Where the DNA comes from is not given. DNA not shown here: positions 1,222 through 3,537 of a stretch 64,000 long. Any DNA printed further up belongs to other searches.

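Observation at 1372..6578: Tandem pair of giant TadG-anchored, Cys-rich repeat proteins next to a tyrosine recombinase: candidate alternative Tad-pilus tip adhesins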

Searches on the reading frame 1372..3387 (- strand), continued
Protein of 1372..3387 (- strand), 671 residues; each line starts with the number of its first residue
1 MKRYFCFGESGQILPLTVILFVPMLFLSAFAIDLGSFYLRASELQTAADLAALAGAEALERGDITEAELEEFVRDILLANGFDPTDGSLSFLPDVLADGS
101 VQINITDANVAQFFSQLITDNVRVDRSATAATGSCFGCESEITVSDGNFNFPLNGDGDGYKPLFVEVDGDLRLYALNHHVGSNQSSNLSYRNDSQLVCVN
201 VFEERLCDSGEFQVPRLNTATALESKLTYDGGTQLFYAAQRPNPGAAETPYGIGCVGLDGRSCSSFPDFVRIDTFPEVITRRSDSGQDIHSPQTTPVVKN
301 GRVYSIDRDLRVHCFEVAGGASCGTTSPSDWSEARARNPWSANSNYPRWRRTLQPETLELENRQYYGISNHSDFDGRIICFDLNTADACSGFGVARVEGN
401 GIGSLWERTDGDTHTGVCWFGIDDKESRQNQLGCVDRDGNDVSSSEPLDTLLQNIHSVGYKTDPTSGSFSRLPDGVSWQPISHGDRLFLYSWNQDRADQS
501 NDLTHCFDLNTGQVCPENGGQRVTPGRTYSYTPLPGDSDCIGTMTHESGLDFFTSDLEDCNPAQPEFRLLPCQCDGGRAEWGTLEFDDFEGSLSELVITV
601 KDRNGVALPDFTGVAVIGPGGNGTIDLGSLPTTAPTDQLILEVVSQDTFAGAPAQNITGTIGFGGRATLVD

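Call 49: predict_structure(alignment_id=A2)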
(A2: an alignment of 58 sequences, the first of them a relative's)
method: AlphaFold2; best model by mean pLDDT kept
length: 671 residues; sequences in the alignment: 58
mean_pLDDT: 83.0   pTM: 0.75
mean pLDDT of the five models: 83.0, 81.5, 80.7, 80.6, 80.2
residues with pLDDT >= 90: 281; 70-90: 267; 50-70: 105; < 50: 18
segments of 3 or more residues with pLDDT < 50: 1-3, 467-474
pLDDT, mean of each block of 10 residues (from residue 1): 49 83 88 93 97 95 94 97 95 94 97 85 96 79 69 58 92 89 75 85 78 80 90 94 84 93 81 79 60 93 94 93 95 88 60 79 91 84 97 88 85 89 68 92 77 62 48 57 91 67 88 89 88 91 87 93 76 84 83 84 87 90 90 66 68 69 81 92
secondary structure, 60 per line:
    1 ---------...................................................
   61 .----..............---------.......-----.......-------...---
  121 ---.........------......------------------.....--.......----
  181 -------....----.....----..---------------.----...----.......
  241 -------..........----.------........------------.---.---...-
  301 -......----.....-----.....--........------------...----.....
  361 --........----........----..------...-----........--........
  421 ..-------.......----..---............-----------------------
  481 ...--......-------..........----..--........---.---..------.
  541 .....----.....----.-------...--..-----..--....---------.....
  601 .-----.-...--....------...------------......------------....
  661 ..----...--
elements in order: H10-61 H66-79 E89-95 E101-107 E124-132 E139-144 E163-167 E170-176 H188-191 E196-200 E227-229 E234-240 E248-257 E269-276 E297-299 E302-307 E312-316 E322-326 H329-336 E356-360 E363-370 E375-382 E395-397 E403-410 E413-422 E430-436 H446-457 E481-483 E486-491 E502-508 H517-520 E521-524 E540-545 E550-554 E567-569 E583-586 E596-601 E614-617 E624-626 E639-644 E657-662 E667-669

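Call 52: find_encoding_contigs(protein=P0041, flank=10000, max_places=2)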
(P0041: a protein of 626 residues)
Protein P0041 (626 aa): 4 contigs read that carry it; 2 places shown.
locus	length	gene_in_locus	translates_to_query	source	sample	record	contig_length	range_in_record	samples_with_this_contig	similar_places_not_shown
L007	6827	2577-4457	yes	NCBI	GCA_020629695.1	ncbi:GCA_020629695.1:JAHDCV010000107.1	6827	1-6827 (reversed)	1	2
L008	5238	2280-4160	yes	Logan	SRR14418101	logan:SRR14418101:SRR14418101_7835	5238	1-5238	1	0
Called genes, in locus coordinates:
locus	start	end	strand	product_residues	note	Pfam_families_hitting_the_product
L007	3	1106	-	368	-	?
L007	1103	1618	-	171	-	PF00293:NUDIX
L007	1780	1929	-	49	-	-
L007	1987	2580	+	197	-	PF07811:TadE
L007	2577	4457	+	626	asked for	PF13400:Tad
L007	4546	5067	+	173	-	PF07811:TadE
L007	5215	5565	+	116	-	-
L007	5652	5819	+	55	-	-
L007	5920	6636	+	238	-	-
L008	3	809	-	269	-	?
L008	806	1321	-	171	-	PF00293:NUDIX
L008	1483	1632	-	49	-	-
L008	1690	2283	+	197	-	PF07811:TadE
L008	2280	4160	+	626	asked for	PF13400:Tad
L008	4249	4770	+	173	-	PF07811:TadE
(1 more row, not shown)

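Call 53: find_encoding_contigs(protein=P0024, flank=10000, max_places=2)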
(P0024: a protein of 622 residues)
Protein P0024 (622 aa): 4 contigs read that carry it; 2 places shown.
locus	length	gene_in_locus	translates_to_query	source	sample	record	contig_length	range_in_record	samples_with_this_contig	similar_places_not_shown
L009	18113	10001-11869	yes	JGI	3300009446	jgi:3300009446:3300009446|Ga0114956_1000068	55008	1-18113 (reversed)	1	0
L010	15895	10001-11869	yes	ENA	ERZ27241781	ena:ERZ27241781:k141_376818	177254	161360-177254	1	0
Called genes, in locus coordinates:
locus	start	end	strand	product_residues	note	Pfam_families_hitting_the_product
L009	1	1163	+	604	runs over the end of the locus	PF00364:Biotin_lipoyl, PF25917:BSH_RND (weak), PF25973:BSH_CzcB (faint), PF01039:Carboxyl_trans, PF03255:ACCA (weak)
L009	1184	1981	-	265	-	-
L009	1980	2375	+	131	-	PF02036:SCP2 (weak)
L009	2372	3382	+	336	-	-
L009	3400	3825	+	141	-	-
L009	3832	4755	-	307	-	PF00482:T2SSF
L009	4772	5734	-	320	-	PF00482:T2SSF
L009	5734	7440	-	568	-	PF00437:T2SSE, PF27713:UCP018868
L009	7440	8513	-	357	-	PF16976:RcpC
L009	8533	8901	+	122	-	-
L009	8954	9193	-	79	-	PF04964:Flp_Fap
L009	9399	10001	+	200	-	PF07811:TadE, PF13400:Tad (weak)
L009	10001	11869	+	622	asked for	PF13400:Tad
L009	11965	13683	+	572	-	PF00989:PAS (weak), PF08447:PAS_3 (weak), PF00990:GGDEF, PF00563:EAL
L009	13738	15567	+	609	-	PF00989:PAS, PF08448:PAS_4, PF08447:PAS_3, PF13426:PAS_9, PF00990:GGDEF, PF00563:EAL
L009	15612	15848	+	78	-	-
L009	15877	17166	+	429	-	PF00067:p450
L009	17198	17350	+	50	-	-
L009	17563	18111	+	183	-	?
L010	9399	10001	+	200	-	PF07811:TadE, PF13400:Tad (weak)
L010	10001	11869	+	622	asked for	PF13400:Tad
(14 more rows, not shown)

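Call 54: find_encoding_contigs(protein=P0100, flank=10000, max_places=2)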
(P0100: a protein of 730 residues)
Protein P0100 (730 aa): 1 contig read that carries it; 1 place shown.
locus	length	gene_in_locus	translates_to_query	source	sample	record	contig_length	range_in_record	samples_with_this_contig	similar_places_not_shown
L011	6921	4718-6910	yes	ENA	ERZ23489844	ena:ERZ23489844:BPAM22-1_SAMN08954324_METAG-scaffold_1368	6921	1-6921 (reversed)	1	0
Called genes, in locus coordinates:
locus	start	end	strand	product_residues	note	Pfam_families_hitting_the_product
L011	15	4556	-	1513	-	PF00270:DEAD, PF00271:Helicase_C, PF19306:WHD_Lhr, PF08494:DEAD_assoc, PF23236:WHD_2nd_Lhr, PF23235:WHD_3rd_Lhr, PF23234:WHD_4th_Lhr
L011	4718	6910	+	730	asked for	PF13400:Tad (faint)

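Call 55: search_protein_families(library=pfam, proteins=[P0003, P0005, P0012, P0017, P0059, P0109, P0125, P0150, L003:1-705:-, L003:6282-8840:+], max_evalue=0.01)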
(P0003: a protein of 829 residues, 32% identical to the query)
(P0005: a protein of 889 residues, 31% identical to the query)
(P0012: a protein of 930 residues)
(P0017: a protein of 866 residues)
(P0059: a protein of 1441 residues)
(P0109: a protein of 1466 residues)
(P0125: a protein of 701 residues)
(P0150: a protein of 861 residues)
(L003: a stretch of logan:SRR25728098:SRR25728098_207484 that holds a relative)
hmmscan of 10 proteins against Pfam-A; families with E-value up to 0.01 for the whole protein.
P0003 (829 aa): 1 family
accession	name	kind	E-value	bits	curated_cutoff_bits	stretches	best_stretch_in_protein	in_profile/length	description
PF13400.11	Tad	-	7.6e-06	26.6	22.3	1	15-62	1-47/47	Putative Flp pilus-assembly TadE/G-like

P0005 (889 aa): 1 family
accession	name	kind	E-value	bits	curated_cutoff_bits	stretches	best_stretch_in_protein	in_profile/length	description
PF13400.11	Tad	-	0.00058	20.6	22.3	1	21-68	1-47/47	Putative Flp pilus-assembly TadE/G-like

P0012 (930 aa): 1 family
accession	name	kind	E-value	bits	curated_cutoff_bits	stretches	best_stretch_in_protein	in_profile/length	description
PF13400.11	Tad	-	7.5e-06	26.6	22.3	1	19-66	1-47/47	Putative Flp pilus-assembly TadE/G-like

P0017 (866 aa): 1 family
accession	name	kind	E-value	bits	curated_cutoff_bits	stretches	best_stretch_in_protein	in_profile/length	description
PF13400.11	Tad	-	0.00079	20.1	22.3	1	22-67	1-45/47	Putative Flp pilus-assembly TadE/G-like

P0059 (1441 aa): 3 families
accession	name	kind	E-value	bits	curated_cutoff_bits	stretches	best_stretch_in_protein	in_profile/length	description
PF17210.9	SdrD_B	-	3.1e-07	31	29.7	1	1331-1390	4-64/112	SdrD B-like domain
PF13620.12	CarboxypepD_reg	-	1.9e-05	25.4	32.3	1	1349-1429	12-80/82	Carboxypeptidase regulatory-like domain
PF13715.12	CarbopepD_reg_2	-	0.0068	16.8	32.2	0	1365-1394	25-54/88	CarboxypepD_reg-like domain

P0109 (1466 aa): 1 family
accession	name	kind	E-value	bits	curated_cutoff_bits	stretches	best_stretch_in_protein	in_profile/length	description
PF00094.30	VWD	-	4.4e-09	37.3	22.9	1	1047-1207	5-153/156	von Willebrand factor type D domain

P0125 (701 aa): 0 families

P0150 (861 aa): 0 families

L003:1-705:- (235 aa): 1 family
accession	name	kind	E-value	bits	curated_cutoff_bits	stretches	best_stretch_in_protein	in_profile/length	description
PF00005.33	ABC_tran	-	2.6e-18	67.4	25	1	113-235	2-116/137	ABC transporter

L003:6282-8840:+ (852 aa): 1 family
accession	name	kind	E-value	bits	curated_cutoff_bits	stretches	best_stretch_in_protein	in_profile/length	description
PF13400.11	Tad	-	4.3e-05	24.2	22.3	1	3-45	5-47/47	Putative Flp pilus-assembly TadE/G-like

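Call 56: fold_search(model_id=the predicted structure, library=pdb)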
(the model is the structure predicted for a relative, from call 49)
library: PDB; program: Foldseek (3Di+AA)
matches with E <= 10: 1478; with E <= 0.001: 936
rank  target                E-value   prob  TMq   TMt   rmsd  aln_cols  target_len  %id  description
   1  8ptf                  1.1e-10  1.00  0.30  0.52   9.7       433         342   12  The surface-exposed lipo-protein of BtuG2 in complex with cyanocobalamin. (released 2024-07-24)
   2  8ptd                  3.6e-10  1.00  0.30  0.53   9.5       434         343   13  The surface-exposed lipo-protein of BtuG1 in complex with cyanocobalamin. (released 2024-07-24)
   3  8blw_B                4.7e-10  1.00  0.34  0.36  13.6       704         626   12  Vitamin B12 transporter BtuB1 with lipoprotein BtuG1 from B. theta (released 2023-08-16)
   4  9a3d_MODEL_1_A        1.2e-09  1.00  0.27  0.42  11.0       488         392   11  Model of E. coli BamB by in-cell photo-crosslinking MS and deep learning (released 2023-02-24)
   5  8bwc_B                1.7e-09  1.00  0.29  0.46  10.1       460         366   10  E. coli BAM complex (BamABCDE) wild-type (released 2023-05-24)
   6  7t1z_B                2.2e-09  1.00  0.30  0.43  12.9       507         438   10  Structure of the Fbw7-Skp1-MycNdegron complex (released 2022-02-16)
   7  8bvq_B                2.2e-09  1.00  0.21  0.32  10.6       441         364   12  E. coli BAM complex (BamABCDE) bound to darobactin B (released 2023-05-24)
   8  8z9m_B                2.3e-09  1.00  0.28  0.19  17.9       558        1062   12  Cryo-EM structure of dimeric WDR11-FAM91A1 complex (released 2024-08-14)
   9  9p1u_B                2.4e-09  1.00  0.28  0.48   9.9       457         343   10  beta-barrel assembly machine from Escherichia coli in an late state of LptD assembly (released 2026-03-11)
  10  2ovr_B                2.6e-09  1.00  0.30  0.42  13.3       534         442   10  Structure of the Skp1-Fbw7-CyclinEdegN complex (released 2007-04-24)
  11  7t1y_B                3.4e-09  1.00  0.30  0.43  14.8       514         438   10  Structure of the Fbw7-Skp1-MycCdegron complex (released 2022-02-16)
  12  9mgg_B                3.4e-09  1.00  0.27  0.44   8.8       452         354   12  beta-barrel assembly machine from Escherichia coli in a late state of substrate assembly (released 2025-12-17)
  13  8orr                  3.4e-09  1.00  0.27  0.47  11.4       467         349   11  Outer membrane protein assembly factor BamB from Klebsiella pneumoniae (released 2024-04-24)
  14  4imm_B                4.2e-09  1.00  0.29  0.53   6.2       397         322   11  The crystal structure of BamB from Moraxella catarrhalis (released 2014-03-26)
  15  9mgf_B                4.4e-09  1.00  0.28  0.46  14.4       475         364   10  beta-barrel assembly machine from Escherichia coli in a middle state of substrate assembly (released 2025-12-17)
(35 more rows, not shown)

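Call 78: search_solved_structures(query=A2, max_evalue=1)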
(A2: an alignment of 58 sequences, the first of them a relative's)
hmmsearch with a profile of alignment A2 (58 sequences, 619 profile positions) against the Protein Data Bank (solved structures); distinct sequences matched with E-value up to 1: 2.
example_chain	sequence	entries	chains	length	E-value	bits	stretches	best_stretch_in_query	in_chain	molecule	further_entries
1wy2_A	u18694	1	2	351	0.36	12.4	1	50-88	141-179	Xaa-Pro dipeptidase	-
1pv9_A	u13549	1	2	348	0.49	11.9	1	50-88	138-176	Xaa-Pro dipeptidase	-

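Call 79: search_protein_families(library=ncbifam, proteins=[P0024, P0048, P0060, P0002, P0005, L009:9399-10001:+, L006:8768-9370:+, L006:9367-10032:+], max_evalue=0.01)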
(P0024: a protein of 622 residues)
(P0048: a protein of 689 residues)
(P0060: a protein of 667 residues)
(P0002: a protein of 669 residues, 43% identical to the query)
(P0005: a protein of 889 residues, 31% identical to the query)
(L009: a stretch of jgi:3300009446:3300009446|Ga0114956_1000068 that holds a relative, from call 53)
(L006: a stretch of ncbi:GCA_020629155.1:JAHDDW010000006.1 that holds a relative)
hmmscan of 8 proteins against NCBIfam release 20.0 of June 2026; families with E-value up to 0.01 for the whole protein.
P0024 (622 aa): 1 family
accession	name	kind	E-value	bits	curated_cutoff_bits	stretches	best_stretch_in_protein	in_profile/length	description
TIGR03816.1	tadE_like_DECH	hypoth_equivalog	7.9e-09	35.7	50.95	1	14-86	2-72/109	Rv3654c family TadE-like protein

P0048 (689 aa): 1 family
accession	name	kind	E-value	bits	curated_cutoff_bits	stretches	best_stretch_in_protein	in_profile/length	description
TIGR03816.1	tadE_like_DECH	hypoth_equivalog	0.0023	18.1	50.95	1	33-82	9-56/109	Rv3654c family TadE-like protein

P0060 (667 aa): 0 families

P0002 (669 aa): 1 family
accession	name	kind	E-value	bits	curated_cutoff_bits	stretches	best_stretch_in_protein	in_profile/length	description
TIGR03816.1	tadE_like_DECH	hypoth_equivalog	0.0022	18.2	50.95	1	17-62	9-54/109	Rv3654c family TadE-like protein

P0005 (889 aa): 0 families

L009:9399-10001:+ (200 aa): 0 families

L006:8768-9370:+ (200 aa): 0 families

L006:9367-10032:+ (221 aa): 0 families
